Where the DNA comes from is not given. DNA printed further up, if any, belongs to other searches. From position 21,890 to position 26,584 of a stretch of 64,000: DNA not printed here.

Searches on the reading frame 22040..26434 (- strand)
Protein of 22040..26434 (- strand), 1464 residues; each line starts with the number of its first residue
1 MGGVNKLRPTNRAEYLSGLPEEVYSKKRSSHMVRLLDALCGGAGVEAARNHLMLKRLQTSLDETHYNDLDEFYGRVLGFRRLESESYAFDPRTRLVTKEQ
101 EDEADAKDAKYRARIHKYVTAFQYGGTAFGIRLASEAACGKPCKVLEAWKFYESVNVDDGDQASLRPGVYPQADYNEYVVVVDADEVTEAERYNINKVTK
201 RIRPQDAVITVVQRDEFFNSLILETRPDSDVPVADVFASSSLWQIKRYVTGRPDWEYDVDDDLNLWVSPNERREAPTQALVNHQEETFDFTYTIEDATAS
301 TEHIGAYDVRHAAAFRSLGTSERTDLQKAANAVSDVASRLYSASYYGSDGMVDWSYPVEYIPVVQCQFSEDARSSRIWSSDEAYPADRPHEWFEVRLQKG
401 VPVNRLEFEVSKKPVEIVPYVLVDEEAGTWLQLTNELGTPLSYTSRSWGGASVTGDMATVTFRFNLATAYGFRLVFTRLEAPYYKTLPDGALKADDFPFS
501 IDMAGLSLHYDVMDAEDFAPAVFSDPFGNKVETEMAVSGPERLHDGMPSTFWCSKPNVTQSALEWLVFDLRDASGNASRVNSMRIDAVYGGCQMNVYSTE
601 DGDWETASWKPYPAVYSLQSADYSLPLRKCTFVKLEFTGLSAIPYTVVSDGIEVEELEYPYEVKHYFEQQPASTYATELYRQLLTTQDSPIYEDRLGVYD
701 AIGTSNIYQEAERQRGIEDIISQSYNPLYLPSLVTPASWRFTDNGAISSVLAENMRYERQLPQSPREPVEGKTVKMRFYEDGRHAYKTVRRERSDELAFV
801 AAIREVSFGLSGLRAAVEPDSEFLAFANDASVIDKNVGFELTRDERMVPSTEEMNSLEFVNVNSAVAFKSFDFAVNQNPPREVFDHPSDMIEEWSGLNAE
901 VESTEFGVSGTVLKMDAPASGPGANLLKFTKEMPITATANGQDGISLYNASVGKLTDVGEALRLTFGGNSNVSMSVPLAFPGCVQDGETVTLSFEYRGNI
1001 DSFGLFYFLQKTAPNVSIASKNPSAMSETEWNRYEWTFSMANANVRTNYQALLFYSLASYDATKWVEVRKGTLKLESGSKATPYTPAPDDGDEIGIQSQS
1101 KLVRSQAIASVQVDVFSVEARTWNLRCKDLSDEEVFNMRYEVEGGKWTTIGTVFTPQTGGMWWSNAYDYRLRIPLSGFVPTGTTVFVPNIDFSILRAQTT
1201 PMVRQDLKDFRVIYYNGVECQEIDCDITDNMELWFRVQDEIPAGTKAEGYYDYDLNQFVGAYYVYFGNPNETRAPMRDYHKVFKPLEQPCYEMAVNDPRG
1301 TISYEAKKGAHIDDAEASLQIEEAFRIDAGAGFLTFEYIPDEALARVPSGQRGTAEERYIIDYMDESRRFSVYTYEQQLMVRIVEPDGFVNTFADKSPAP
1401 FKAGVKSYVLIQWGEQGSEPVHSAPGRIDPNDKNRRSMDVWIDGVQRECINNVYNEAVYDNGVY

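Call 12: search_protein_families(library=pfam, proteins=[window:22040-26434:-], max_evalue=0.001)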
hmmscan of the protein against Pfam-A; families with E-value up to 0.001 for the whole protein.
window:22040-26434:- (1464 aa): 1 family
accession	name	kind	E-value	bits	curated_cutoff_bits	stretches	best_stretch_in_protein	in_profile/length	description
PF23970.1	DUF7297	-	1e-41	143.7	27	1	16-255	19-243/449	Family of unknown function (DUF7297)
